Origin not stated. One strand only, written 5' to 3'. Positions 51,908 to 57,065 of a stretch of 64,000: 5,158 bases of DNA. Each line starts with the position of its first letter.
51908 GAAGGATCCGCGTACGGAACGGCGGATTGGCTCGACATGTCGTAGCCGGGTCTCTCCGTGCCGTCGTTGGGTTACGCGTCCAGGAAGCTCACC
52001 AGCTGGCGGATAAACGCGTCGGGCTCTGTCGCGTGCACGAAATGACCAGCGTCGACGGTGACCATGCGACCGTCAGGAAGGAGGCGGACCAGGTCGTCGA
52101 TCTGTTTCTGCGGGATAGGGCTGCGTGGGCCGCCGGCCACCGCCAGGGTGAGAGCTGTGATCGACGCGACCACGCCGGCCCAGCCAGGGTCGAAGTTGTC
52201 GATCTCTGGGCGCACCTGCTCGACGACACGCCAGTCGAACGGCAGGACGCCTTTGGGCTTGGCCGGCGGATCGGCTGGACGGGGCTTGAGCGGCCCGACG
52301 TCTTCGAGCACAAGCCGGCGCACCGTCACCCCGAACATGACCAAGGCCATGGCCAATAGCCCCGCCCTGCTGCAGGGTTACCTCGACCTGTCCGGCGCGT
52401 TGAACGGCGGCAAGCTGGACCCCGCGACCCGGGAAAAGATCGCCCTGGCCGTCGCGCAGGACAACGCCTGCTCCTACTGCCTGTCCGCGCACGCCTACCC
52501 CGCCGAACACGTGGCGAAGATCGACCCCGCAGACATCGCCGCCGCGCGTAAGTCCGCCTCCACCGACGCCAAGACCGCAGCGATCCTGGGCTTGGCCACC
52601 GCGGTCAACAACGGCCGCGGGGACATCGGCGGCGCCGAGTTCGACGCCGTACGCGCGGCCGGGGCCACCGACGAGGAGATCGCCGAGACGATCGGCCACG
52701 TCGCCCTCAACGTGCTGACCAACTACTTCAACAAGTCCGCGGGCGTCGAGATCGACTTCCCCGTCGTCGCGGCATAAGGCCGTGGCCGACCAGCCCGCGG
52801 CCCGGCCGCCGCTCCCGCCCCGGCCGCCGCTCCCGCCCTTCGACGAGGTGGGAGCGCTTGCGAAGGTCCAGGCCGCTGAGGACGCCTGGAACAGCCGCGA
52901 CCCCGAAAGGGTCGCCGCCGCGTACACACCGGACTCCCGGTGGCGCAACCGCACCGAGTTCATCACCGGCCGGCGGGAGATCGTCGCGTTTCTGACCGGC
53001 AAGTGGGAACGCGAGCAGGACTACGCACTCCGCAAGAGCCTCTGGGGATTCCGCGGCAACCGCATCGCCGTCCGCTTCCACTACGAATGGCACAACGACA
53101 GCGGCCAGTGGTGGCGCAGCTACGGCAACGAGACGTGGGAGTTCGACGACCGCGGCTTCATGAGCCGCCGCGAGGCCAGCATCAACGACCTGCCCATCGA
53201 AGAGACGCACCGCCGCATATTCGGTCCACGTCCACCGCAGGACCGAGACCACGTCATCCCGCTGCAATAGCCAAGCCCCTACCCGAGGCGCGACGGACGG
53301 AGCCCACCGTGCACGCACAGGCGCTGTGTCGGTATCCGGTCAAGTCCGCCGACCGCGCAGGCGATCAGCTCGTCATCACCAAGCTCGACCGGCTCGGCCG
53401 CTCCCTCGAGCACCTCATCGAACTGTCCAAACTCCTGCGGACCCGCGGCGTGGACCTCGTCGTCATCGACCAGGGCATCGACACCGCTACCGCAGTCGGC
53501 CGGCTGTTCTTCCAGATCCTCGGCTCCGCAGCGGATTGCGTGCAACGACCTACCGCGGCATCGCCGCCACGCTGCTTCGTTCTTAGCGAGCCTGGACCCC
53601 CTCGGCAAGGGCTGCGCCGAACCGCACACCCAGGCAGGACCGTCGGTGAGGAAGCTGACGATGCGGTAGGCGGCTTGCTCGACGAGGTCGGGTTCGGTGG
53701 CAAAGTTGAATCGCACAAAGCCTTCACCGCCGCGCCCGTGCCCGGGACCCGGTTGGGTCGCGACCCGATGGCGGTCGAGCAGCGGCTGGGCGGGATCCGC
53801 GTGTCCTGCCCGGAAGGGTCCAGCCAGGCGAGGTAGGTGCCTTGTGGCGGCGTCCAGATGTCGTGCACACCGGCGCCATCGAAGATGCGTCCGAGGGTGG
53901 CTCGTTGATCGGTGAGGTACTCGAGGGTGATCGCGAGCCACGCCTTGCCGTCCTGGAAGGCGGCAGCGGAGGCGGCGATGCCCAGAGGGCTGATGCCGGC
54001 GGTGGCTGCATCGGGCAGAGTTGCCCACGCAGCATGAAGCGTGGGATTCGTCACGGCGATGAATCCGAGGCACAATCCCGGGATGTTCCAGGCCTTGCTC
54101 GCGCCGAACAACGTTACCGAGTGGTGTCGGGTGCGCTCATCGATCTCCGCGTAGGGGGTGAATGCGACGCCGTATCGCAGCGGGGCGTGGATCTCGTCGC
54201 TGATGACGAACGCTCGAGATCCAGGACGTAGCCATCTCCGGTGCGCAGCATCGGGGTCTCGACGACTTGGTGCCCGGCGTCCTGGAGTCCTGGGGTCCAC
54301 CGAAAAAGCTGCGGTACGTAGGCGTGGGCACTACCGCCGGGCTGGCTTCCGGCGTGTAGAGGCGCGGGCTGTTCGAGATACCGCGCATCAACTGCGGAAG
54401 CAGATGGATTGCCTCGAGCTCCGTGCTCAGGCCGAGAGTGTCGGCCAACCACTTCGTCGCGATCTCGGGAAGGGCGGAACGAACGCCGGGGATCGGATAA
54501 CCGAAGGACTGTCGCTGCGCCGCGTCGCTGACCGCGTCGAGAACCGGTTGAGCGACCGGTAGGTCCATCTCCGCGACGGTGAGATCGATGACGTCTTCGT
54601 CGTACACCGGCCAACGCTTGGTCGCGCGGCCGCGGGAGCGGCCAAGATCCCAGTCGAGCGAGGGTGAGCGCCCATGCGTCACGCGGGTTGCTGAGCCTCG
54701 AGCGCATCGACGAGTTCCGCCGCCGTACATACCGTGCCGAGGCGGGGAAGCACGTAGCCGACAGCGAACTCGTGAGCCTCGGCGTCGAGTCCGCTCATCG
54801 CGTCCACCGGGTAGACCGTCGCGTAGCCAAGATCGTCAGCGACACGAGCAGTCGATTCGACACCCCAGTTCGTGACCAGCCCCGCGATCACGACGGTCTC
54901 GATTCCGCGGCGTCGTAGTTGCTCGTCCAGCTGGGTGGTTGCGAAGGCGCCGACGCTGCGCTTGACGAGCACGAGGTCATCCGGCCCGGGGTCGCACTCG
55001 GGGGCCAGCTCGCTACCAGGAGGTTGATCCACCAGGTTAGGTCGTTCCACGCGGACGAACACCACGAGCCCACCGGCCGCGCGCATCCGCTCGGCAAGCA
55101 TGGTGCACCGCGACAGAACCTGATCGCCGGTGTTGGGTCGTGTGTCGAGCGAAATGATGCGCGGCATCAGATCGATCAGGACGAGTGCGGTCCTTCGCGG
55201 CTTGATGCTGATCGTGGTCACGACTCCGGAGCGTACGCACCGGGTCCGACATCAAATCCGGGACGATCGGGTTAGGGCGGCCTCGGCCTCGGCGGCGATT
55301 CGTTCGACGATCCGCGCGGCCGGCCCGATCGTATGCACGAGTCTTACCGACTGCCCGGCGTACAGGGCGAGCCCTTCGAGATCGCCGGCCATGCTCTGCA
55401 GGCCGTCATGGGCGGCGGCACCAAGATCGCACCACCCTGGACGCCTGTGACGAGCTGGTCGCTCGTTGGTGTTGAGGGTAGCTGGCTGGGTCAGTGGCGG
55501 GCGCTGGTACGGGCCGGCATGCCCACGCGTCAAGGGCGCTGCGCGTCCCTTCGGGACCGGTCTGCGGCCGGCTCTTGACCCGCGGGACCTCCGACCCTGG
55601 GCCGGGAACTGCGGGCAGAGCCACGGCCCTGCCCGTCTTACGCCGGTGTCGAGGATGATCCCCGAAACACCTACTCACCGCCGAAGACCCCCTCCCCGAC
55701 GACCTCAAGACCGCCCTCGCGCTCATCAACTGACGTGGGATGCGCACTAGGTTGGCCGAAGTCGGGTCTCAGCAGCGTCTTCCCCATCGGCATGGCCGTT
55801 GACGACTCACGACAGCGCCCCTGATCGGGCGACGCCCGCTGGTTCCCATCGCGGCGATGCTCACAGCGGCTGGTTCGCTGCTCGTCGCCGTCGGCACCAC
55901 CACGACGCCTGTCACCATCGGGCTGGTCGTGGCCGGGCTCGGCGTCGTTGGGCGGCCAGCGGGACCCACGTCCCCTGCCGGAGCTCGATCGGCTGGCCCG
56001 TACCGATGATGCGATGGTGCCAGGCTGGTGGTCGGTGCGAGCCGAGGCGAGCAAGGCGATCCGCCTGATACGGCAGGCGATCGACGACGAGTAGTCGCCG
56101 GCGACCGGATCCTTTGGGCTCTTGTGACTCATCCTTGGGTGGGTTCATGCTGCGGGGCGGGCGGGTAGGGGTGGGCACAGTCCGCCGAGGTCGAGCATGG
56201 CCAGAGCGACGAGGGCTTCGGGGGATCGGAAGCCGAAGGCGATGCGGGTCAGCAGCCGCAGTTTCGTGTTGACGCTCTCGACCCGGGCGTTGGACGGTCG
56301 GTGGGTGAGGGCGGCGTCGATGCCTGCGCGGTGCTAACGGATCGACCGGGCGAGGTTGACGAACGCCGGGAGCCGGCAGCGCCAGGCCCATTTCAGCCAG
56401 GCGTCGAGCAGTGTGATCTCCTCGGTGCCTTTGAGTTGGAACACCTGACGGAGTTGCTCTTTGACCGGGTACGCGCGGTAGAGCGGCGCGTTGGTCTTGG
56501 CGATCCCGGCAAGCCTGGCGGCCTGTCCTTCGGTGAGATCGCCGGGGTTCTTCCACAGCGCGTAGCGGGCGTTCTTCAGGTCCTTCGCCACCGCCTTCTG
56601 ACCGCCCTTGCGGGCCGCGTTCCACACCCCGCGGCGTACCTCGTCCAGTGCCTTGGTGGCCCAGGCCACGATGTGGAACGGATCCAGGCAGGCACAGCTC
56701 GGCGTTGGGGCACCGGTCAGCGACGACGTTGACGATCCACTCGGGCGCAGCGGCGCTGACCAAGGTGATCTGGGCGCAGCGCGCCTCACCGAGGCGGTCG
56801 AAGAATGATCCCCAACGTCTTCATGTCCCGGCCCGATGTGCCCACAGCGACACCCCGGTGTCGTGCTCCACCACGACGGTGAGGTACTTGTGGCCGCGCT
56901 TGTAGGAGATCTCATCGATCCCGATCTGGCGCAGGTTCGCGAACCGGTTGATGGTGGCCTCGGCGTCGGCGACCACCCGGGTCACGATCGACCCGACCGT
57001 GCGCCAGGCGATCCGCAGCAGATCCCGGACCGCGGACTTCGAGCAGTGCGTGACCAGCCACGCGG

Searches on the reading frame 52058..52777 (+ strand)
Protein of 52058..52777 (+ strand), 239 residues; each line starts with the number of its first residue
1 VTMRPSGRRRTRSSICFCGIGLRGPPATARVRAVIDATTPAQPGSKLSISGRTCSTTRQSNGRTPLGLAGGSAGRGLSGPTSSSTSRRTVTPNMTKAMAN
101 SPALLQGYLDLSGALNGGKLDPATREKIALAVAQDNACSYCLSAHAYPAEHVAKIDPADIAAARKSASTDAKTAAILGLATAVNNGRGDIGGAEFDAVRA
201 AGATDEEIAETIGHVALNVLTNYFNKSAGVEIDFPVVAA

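Call 70: search_protein_families(library=pfam, proteins=[window:52058-52777:+], max_evalue=0.001)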
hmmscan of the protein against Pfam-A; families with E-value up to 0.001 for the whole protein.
window:52058-52777:+ (239 aa): 1 family
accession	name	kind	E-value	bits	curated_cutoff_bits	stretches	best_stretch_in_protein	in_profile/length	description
PF02627.25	CMD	-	2.8e-15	56.5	23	2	102-176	1-75/84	Carboxymuconolactone decarboxylase family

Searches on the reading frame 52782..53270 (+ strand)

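Call 36: search_protein_families(library=pfam, proteins=[window:52782-53270:+], max_evalue=0.001)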
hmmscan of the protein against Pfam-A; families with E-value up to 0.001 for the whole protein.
window:52782-53270:+ (162 aa): 3 families
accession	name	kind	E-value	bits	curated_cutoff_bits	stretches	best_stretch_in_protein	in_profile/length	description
PF07080.17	DUF1348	-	1.1e-62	210.1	22.1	1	18-146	1-129/130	Protein of unknown function (DUF1348)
PF12680.13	SnoaL_2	-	1.1e-09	39.3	27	1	30-123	2-96/102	SnoaL-like domain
PF14534.12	DUF4440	-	7e-08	33.3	25.2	1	28-123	4-102/107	Domain of unknown function (DUF4440)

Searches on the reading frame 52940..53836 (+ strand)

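Call 70: search_protein_families(library=pfam, proteins=[window:52940-53836:+], max_evalue=0.001)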
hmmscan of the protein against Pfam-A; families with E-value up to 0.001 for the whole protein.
window:52940-53836:+ (298 aa): 1 family
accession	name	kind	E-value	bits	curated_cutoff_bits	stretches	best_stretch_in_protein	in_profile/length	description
PF00239.26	Resolvase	-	1e-15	58.6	23.3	1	139-199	62-122/145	Resolvase, N terminal domain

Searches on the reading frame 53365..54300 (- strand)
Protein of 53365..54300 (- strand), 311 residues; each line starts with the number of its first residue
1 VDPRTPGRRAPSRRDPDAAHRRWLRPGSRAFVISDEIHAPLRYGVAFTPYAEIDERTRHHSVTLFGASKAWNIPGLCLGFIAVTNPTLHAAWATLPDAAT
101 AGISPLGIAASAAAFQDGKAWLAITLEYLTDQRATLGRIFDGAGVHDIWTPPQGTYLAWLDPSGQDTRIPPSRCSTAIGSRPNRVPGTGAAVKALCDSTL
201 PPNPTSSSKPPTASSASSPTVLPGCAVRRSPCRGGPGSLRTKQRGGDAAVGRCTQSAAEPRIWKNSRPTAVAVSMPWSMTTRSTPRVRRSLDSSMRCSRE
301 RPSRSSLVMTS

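Call 70: search_protein_families(library=pfam, proteins=[window:53365-54300:-], max_evalue=0.001)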
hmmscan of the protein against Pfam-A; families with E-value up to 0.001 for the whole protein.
window:53365-54300:- (311 aa): 1 family
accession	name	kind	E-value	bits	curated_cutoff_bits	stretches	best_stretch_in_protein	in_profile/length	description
PF00155.27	Aminotran_1_2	-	1.1e-06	28.6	19.7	1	29-165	179-313/361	Aminotransferase class I and II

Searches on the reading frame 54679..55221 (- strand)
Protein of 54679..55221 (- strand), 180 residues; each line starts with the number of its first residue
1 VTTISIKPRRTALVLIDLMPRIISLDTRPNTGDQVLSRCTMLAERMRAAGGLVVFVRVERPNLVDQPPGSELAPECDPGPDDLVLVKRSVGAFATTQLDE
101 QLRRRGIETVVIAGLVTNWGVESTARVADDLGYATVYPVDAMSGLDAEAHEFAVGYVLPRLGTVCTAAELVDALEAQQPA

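Call 36: search_protein_families(library=pfam, proteins=[window:54679-55221:-], max_evalue=0.001)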
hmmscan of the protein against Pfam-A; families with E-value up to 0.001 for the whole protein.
window:54679-55221:- (180 aa): 1 family
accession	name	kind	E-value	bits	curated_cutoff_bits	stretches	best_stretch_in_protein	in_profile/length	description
PF00857.26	Isochorismatase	-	1.6e-35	123.2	27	1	11-169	1-175/175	Isochorismatase domain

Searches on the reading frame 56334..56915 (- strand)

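Call 36: search_protein_families(library=pfam, proteins=[window:56334-56915:-], max_evalue=0.001)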
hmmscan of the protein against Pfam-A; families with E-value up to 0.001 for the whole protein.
window:56334-56915:- (193 aa): 1 family
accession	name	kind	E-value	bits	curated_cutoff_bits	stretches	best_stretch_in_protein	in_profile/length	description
PF01610.23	DDE_Tnp_ISL3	-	5.6e-25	89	23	1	75-193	79-194/240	Transposase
